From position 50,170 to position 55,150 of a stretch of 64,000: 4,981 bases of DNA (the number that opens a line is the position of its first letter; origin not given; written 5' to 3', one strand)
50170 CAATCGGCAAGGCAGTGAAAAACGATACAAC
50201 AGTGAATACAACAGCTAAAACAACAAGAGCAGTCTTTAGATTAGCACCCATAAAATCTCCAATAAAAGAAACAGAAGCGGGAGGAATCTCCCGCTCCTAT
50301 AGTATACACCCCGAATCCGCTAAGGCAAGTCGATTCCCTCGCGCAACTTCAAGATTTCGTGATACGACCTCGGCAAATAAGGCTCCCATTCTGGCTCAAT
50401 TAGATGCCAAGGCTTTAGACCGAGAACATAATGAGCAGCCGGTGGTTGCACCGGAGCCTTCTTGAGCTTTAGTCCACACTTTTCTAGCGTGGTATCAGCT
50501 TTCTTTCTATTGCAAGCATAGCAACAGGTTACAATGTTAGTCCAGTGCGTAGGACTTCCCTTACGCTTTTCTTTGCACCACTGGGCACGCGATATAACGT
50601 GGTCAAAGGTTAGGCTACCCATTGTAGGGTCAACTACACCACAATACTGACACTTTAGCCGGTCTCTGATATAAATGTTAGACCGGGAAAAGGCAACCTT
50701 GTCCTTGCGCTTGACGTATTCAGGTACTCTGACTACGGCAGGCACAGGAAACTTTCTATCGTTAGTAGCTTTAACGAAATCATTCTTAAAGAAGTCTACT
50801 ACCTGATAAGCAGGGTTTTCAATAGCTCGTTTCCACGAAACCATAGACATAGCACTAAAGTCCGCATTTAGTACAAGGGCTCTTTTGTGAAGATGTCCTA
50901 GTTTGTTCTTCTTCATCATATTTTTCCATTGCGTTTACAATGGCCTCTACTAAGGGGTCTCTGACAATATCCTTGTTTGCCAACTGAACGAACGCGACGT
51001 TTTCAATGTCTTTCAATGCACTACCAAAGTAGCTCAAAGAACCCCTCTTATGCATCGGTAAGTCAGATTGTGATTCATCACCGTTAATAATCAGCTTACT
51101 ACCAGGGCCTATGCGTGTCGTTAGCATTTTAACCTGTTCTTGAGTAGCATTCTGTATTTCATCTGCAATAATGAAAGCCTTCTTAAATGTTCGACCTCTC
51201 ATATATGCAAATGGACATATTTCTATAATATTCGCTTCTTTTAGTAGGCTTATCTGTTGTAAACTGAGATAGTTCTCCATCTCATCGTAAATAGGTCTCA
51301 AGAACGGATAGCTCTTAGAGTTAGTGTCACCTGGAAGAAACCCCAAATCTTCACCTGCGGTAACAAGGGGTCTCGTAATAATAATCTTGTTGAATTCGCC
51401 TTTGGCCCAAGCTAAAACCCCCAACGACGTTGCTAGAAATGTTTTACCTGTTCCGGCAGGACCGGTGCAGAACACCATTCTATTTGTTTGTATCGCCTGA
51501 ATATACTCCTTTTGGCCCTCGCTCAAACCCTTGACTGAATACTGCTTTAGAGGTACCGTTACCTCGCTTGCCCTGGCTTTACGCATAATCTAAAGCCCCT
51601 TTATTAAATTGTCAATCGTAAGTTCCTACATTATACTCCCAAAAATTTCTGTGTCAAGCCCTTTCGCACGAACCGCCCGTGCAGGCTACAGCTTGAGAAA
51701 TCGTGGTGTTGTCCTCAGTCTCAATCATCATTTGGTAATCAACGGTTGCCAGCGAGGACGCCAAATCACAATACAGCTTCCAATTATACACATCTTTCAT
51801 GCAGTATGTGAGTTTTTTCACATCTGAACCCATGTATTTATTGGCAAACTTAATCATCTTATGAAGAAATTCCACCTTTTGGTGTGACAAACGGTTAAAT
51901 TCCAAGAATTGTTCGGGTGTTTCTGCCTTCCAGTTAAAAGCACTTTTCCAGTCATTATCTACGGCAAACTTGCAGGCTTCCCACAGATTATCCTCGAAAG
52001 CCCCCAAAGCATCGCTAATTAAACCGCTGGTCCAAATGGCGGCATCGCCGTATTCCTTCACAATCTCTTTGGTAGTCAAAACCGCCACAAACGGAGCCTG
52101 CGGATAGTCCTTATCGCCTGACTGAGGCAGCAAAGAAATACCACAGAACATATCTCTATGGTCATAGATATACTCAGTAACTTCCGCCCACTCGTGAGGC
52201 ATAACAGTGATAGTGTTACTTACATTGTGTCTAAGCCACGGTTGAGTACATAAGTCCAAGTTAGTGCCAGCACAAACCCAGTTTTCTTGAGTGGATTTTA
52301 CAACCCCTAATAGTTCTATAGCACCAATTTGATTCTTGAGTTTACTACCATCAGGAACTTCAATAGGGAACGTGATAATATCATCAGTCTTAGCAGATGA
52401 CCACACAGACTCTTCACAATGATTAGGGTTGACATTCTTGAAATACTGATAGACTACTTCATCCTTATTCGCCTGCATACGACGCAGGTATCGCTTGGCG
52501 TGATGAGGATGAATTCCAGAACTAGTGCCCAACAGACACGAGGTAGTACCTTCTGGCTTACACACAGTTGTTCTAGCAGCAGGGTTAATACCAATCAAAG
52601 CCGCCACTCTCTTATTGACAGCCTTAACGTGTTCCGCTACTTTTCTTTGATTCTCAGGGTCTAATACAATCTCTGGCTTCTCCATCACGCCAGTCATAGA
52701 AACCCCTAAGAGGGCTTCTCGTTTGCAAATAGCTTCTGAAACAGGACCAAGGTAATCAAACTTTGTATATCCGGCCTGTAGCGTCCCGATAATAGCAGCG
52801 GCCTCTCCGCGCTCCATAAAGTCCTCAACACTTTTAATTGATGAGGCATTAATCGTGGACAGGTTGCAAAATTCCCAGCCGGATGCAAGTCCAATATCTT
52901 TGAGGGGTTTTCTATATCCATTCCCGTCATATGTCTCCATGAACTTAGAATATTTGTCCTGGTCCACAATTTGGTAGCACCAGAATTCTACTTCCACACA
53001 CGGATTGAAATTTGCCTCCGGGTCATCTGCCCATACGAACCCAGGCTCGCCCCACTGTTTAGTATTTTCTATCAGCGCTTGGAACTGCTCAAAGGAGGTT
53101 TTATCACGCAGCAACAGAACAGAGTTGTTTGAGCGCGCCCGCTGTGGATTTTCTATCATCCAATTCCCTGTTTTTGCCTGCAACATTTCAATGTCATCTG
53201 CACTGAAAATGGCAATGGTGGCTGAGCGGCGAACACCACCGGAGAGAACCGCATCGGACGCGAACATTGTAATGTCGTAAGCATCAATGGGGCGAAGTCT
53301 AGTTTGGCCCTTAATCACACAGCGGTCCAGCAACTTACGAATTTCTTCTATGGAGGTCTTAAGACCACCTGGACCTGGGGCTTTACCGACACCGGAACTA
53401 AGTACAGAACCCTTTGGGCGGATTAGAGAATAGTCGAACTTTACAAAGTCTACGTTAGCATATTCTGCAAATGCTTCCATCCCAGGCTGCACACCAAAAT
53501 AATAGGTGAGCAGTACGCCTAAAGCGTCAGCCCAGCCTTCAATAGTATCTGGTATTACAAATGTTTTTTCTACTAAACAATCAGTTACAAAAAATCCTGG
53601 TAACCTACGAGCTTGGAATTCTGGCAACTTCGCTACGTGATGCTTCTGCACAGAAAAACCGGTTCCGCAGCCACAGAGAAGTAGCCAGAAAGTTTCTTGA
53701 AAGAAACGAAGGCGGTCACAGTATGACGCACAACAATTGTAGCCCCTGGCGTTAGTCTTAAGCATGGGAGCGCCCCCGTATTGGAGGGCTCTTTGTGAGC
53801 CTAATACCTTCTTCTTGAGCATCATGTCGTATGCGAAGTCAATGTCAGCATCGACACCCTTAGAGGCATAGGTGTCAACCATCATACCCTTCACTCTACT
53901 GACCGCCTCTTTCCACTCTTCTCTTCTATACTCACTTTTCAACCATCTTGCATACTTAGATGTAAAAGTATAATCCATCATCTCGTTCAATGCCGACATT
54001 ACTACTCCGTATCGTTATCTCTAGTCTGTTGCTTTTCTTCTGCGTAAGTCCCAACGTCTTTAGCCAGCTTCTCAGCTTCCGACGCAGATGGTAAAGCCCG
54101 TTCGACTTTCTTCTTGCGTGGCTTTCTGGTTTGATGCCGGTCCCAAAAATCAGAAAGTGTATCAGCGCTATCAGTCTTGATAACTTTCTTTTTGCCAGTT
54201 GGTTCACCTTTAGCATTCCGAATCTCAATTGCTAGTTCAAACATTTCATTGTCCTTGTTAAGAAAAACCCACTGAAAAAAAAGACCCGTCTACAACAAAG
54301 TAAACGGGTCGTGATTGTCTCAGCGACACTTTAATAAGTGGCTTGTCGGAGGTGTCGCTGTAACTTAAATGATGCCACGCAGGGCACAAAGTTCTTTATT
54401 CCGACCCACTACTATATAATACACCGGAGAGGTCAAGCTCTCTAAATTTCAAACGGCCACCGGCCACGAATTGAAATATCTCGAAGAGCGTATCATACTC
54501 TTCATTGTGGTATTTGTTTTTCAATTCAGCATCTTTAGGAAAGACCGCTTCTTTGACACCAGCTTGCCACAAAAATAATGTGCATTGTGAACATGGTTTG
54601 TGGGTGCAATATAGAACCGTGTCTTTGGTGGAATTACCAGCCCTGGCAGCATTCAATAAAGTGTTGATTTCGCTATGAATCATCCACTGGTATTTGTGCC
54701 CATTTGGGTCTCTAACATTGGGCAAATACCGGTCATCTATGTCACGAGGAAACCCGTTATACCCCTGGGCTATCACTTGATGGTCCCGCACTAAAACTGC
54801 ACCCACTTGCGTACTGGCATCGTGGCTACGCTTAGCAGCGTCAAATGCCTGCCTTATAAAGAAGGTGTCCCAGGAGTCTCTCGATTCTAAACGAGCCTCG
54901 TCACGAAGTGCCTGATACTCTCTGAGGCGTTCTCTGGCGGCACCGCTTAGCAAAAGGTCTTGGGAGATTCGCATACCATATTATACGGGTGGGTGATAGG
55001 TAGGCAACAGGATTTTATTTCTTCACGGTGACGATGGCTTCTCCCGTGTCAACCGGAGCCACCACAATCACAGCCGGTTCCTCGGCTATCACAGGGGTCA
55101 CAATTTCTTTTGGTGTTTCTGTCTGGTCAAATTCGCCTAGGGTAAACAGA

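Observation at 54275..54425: Candidate riboswitch/attenuator with pseudoknot and antiterminator gating the class II RNR block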

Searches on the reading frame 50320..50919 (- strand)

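Call 6: search_protein_families(library=pfam, proteins=[window:50320-50919:-])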
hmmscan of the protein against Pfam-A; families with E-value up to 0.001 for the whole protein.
window:50320-50919:- (199 aa): 2 families
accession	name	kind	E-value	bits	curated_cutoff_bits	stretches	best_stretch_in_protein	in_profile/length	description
PF01844.29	HNH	-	8.3e-09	35.9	21.4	1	90-142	1-46/47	HNH endonuclease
PF14279.12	HNH_5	-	1.9e-05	25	27.5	1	90-147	1-50/56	HNH endonuclease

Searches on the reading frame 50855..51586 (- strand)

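Call 6: search_protein_families(library=pfam, proteins=[window:50855-51586:-])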
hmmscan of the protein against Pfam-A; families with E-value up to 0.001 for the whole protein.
window:50855-51586:- (243 aa): 7 families
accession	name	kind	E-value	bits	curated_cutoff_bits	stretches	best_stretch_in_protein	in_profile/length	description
PF02562.22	PhoH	-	1e-73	247.6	27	1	18-221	2-205/205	PhoH-like protein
PF13604.12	AAA_30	-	1.3e-08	35.3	27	1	21-174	2-128/191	AAA domain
PF13245.12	AAA_19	-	1.8e-07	31.9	25.1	1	25-174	1-129/134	AAA domain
PF13401.12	AAA_22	-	4.4e-05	24.3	27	1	34-155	4-104/130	AAA domain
PF01695.23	IstB_IS21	-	0.00012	22.1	24.1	1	32-64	89-121/238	IstB-like ATP binding protein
PF20720.3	nSTAND3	-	0.00019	21.6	27.2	1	26-64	8-47/155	Novel STAND NTPase 3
PF00270.35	DEAD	-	0.00074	19.7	26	0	23-71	2-51/167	DEAD/DEAH box helicase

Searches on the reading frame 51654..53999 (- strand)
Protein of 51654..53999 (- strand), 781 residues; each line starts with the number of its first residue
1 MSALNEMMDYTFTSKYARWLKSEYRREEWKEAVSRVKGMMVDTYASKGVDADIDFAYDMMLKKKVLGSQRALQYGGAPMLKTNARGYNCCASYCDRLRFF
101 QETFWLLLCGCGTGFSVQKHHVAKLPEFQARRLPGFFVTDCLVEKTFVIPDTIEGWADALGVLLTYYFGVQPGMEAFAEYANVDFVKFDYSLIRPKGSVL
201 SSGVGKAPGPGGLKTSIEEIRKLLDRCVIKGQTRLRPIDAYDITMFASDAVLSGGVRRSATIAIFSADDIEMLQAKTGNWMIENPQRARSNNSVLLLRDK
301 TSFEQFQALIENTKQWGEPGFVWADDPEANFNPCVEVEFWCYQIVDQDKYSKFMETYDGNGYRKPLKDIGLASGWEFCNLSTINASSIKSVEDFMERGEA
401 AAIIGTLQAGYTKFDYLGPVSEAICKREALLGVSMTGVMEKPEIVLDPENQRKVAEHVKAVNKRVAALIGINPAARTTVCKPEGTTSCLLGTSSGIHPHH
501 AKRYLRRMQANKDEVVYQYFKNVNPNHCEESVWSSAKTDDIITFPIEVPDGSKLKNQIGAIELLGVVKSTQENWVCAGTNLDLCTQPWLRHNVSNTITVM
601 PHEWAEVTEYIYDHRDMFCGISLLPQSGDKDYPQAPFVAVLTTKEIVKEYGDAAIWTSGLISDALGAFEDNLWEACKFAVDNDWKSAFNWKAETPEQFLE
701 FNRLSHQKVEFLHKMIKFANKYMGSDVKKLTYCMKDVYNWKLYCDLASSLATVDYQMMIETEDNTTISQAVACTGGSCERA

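Call 6: search_protein_families(library=pfam, proteins=[window:51654-53999:-])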
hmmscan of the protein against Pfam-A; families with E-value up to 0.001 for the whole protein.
window:51654-53999:- (781 aa): 0 families

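Call 8: find_related_loci(query=window:51654-53999:-, collection=viral_contigs, flank=3000)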
Query window:51654-53999:- (781 aa) in viral_contigs; peptide patterns used: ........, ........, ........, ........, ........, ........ (x = any residue, [..] = any of these).
565 stretches matched a pattern; 565 encode a relative of the query (tblastn E <= 1e-3); the best 80 are kept; 80 distinct loci.
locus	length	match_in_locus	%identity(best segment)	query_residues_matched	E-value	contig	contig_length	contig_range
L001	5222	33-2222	59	1-778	0e+0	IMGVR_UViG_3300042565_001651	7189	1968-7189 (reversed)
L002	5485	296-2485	59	1-778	0e+0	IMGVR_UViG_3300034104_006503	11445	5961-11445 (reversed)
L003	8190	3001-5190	59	1-778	0e+0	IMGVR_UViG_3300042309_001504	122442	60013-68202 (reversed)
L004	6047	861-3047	59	1-778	0e+0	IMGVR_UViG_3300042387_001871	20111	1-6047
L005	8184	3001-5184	59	1-778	0e+0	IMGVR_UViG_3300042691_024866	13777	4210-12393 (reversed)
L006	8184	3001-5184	59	1-778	0e+0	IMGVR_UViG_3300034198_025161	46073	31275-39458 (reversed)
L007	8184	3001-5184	59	1-778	0e+0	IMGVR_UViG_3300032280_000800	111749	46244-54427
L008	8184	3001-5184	58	1-778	0e+0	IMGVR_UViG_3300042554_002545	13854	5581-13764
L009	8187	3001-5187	58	1-778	0e+0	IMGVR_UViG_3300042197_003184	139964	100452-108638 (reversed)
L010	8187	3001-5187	58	1-778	0e+0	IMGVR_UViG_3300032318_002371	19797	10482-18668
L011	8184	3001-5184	59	1-778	0e+0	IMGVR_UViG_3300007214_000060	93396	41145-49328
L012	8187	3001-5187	58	1-778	0e+0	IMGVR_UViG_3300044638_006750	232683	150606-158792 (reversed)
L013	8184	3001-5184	58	1-778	0e+0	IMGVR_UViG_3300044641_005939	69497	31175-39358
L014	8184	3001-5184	59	1-778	0e+0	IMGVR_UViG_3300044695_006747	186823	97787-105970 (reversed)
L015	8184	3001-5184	58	1-778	0e+0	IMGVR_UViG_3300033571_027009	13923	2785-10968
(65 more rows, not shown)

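Call 9: search_protein_families(library=phrogs, proteins=[window:51654-53999:-])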
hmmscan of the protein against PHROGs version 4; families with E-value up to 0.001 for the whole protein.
window:51654-53999:- (781 aa): 1 family
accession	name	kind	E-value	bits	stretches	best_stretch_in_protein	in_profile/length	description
phrog_367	-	DNA, RNA and nucleotide metabolism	7.3e-93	313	1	6-640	33-663/701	ribonucleotide reductase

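Call 15: find_related_loci(query=window:51654-53999:-, collection=metagenome_contigs, flank=2500)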
Query window:51654-53999:- (781 aa) in metagenome_contigs; peptide patterns used: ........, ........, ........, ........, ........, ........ (x = any residue, [..] = any of these).
566 stretches matched a pattern; 552 encode a relative of the query (tblastn E <= 1e-3); the best 80 are kept; 80 distinct loci.
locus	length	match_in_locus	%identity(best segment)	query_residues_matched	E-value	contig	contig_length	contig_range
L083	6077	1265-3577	62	1-779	0e+0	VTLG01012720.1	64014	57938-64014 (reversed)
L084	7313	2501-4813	62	1-779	0e+0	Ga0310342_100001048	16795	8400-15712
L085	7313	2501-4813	61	1-779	0e+0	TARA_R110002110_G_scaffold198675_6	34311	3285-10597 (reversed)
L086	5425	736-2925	59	1-778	0e+0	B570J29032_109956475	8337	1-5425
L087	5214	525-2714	59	1-778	0e+0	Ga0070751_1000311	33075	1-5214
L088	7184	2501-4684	59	1-778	0e+0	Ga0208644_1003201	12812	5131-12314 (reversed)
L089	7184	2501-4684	59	1-778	0e+0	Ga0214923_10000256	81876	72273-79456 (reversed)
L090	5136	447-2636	58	1-778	0e+0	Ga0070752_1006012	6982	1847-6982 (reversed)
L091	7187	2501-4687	58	1-778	0e+0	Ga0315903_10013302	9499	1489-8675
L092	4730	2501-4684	59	1-778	0e+0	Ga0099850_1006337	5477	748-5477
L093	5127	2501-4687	58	1-778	0e+0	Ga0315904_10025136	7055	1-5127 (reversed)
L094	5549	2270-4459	59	1-778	0e+0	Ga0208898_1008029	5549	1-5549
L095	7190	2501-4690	58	1-778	0e+0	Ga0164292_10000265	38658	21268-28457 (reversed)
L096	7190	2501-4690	58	1-778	0e+0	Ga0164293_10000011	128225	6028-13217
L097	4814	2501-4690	58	1-778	0e+0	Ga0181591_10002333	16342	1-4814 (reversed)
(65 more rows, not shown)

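Call 51: search_dna_similar(query=window:51654-53999:-, collection=phages, mode=protein, max_rows=20)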
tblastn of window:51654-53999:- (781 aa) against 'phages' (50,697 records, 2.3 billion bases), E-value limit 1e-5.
Records with a match: 1095; places in all: 1095; records where one place covers at least 80% of the query: 207.
Best place of each record, by identity: <60% 1095.
By first word of the organism name: Mycobacterium 659; Streptomyces 295; Gordonia 26; Roseobacter 22; Pseudomonas 15; Thermus 13; Nodularia 9; Synechococcus 7; Vibrio 6; Rhizobium 4; and 22 more.
By host as written in the record: Mycobacterium smegmatis mc2 155 484; Mycobacterium smegmatis mc#155 92; Streptomyces griseus ATCC 10137 82; Streptomyces lividans JI 1326 56; - 32; Mycobacterium smegmatis mc2155 26; Gordonia terrae 3612 22; Streptomyces xanthochromogenes NRRL B-5410 19; and 100 more.
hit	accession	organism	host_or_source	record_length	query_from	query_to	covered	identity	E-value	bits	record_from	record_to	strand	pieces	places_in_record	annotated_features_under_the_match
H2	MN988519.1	Rhizobium phage RHph_I1_18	Rhizobium phaseoli I1_18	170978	9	779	99%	44.2%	0e+0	617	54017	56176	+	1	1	ribonucleoside-triphosphate reductase protein | putative homing endonuclease protein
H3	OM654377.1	Pseudaeromonas phage vB_PpeM_ KLEP7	Pseudaeromonas pectinilytica strain ...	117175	7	779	94%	44.4%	4e-92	612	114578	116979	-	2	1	ribonucleoside triphosphate reductase (x2)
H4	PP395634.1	Microcystis phage Mel-JY01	Microcystis elabens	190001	7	648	82%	39.5%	2e-129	432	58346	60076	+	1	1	hypothetical protein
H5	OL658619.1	Oceanospirillum phage vB_OsaM_PD0307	Oceanospirillum sanctuarii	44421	2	637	81%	38.9%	2e-113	385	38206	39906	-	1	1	recombinase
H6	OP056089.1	Vibrio phage vB_VpaM_VPs20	Vibrio parahaemolyticus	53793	1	637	82%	38.4%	2e-104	358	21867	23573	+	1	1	recombinase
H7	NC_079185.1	Vibrio phage vB_VpaM_VPs20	Vibrio parahaemolyticus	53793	1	637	82%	38.4%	2e-104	358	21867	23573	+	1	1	recombinase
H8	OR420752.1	Roseobacter phage CRP-403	Paracoccaceae bacterium strain FZCC0037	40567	10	637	80%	32.7%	1e-78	283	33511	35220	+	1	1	ribonucleotide reductase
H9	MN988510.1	Rhizobium phage RHph_I3_11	Rhizobium phaseoli I3_11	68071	10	637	80%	32.1%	6e-72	263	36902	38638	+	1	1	adenosylcobalamin-dependent ribonucleoside-triphosphate reductase ...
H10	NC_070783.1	Streptomyces phage Faust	Streptomyces lividans JI 1326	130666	9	637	81%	32.0%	2e-66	246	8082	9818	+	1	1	20: ribonucleotide reductase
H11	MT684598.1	Streptomyces phage Faust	Streptomyces lividans JI 1326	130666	9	637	81%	32.0%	2e-66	246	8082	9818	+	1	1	20: ribonucleotide reductase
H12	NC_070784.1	Streptomyces phage TunaTartare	Streptomyces mirabilis NRRL B-2400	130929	9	637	81%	32.0%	3e-66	246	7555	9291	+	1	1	19: ribonucleotide reductase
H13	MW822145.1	Streptomyces phage TunaTartare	Streptomyces mirabilis NRRL B-2400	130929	9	637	81%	32.0%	3e-66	246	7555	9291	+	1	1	19: ribonucleotide reductase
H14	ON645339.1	Streptomyces phage Sham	Streptomyces griseus ATCC 10137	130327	9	637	81%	32.0%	6e-66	244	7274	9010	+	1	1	18: ribonucleotide reductase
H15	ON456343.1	Streptomyces phage Stigma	Streptomyces griseus ATCC 10137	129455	9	652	82%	31.2%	2e-60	228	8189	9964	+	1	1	21: ribonucleotide reductase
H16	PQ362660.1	Streptomyces phage Elmer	Streptomyces lividans JI 1326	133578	9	640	81%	31.7%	2e-66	246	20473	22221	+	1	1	47: ribonucleotide reductase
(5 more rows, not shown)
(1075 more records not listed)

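Call 65: search_solved_structures(query=window:51654-53999:-, max_evalue=0.001)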
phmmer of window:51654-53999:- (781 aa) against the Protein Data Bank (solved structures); distinct sequences matched with E-value up to 0.001: 1.
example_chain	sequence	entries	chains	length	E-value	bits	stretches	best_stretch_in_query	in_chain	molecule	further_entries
1l1l_A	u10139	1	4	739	2.5e-21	78.7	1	147-439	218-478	RIBONUCLEOSIDE TRIPHOSPHATE REDUCTASE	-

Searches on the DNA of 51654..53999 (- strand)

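Call 24: search_rna_families(source=L084, start=1900, end=2260, threshold=evalue, max_evalue=10)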
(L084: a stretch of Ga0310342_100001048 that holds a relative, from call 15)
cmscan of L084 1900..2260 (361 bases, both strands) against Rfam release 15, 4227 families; matches with E-value up to 10: 2.
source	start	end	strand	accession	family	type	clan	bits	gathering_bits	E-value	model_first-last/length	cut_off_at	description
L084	2091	2212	+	RF04182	GibS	Gene; sRNA;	-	26.8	115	0.086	1-142/142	no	GibS sRNA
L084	2094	2207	+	RF02766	Ysr49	Gene; sRNA;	-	19.8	95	0.12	1-124/124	no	Yersinia sRNA 49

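Call 25: search_rna_families(source=L041, start=2780, end=3020, threshold=evalue, max_evalue=10)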
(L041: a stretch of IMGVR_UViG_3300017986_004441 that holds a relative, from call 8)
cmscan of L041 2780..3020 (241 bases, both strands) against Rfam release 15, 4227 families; matches with E-value up to 10: 3.
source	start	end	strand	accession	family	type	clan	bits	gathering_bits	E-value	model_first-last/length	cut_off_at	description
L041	2840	2911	-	RF03528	mir-1264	Gene; miRNA;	-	14.3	79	3.8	1-67/67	no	mir-1264 microRNA precursor family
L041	2808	2877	-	RF01163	snoR64a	Gene; snRNA; snoRNA; CD-box;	-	13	45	9.7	1-77/77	no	Small nucleolar RNA snoR64a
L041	2833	2924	+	RF02079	STnc180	Gene; sRNA;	-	11.2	50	6.6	1-208/208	no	Enterobacterial sRNA STnc180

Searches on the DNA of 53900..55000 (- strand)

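Call 3: search_rna_families(source=window, start=53900, end=54700, threshold=evalue, max_evalue=10, show_alignments=3)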
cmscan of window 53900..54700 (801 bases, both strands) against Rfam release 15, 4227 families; matches with E-value up to 10: 4.
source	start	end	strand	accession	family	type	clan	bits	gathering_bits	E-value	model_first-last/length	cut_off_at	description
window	54275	54395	-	RF00515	PyrR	Cis-reg;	-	23.1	54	0.99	1-115/115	no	PyrR binding site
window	54275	54363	-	RF02837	anti-hemB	Gene; sRNA;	-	16.3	49.5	0.49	1-81/81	no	Burkholderia RNA 7 (anti-hemB)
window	54468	54530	+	RF02308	TtnuCD34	Gene; snRNA; snoRNA; CD-box;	-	14.8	80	7.3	1-64/64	no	Tetrahymena snoRNA TtnuCD34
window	54276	54328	-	RF02278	Betaproteobacteria_toxic_sRNA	Gene; sRNA;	-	13.2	50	10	1-64/64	no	Betaproteobacteria toxic small RNA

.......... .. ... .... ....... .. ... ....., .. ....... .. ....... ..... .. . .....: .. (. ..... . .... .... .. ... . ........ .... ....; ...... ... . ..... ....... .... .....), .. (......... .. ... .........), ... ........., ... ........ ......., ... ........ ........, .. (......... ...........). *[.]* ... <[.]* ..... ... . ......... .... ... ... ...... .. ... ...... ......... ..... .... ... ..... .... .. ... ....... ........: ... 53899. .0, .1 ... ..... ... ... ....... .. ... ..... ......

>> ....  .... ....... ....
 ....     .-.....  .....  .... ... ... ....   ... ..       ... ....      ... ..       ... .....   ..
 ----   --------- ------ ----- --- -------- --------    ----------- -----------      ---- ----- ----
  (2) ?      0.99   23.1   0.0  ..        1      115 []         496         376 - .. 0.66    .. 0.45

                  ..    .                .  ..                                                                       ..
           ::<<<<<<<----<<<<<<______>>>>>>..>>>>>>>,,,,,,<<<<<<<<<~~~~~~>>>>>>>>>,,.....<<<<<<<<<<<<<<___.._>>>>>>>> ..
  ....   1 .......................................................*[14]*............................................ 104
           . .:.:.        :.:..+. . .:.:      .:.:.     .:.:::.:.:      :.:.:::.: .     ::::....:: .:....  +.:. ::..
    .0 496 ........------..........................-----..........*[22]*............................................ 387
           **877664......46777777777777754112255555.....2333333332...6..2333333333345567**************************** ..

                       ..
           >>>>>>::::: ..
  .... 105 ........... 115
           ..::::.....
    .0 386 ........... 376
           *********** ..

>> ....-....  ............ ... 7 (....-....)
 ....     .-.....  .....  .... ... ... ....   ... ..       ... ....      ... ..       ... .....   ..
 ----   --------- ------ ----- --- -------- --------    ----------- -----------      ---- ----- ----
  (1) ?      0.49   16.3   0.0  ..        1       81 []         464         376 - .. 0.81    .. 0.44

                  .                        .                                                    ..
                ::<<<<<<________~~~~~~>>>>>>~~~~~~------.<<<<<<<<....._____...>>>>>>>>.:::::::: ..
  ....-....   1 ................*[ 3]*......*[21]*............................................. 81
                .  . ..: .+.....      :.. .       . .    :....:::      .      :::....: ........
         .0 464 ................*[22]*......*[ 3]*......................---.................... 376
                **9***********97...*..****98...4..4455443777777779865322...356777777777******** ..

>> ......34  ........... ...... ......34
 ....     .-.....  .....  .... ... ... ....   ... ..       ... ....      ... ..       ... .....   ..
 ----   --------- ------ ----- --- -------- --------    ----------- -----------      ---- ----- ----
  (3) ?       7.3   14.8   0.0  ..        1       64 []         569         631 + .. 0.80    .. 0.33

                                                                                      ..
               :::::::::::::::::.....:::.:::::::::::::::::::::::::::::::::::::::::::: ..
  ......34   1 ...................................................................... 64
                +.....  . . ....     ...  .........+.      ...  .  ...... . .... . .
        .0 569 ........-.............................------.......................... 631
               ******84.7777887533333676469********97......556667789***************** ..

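Call 4: search_dna_similar(query=window:53900-55000:-, collection=phages, mode=distant, max_rows=40)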
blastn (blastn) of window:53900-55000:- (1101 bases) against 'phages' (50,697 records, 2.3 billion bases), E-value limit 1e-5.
No match.

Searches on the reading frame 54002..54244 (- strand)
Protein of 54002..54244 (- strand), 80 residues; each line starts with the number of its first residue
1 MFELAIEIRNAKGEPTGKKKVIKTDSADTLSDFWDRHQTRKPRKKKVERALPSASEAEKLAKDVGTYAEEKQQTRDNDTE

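Call 6: search_protein_families(library=pfam, proteins=[window:54002-54244:-])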
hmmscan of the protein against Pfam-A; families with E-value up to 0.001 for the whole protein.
window:54002-54244:- (80 aa): 0 families

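Call 9: search_protein_families(library=phrogs, proteins=[window:54002-54244:-])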
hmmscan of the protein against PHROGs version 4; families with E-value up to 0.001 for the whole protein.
window:54002-54244:- (80 aa): 0 families

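Call 13: find_related_loci(query=window:54002-54244:-, collection=viral_contigs, flank=2000)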
Query window:54002-54244:- (80 aa) in viral_contigs; peptide patterns used: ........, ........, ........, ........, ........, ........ (x = any residue, [..] = any of these).
111 stretches matched a pattern, but none encodes a relative of the query by tblastn (E <= 1e-3).

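Call 50: search_dna_similar(query=window:54002-54244:-, collection=phages, mode=protein, max_rows=20, max_evalue=0.01)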
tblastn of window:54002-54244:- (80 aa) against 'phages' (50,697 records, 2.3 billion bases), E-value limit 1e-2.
No match.
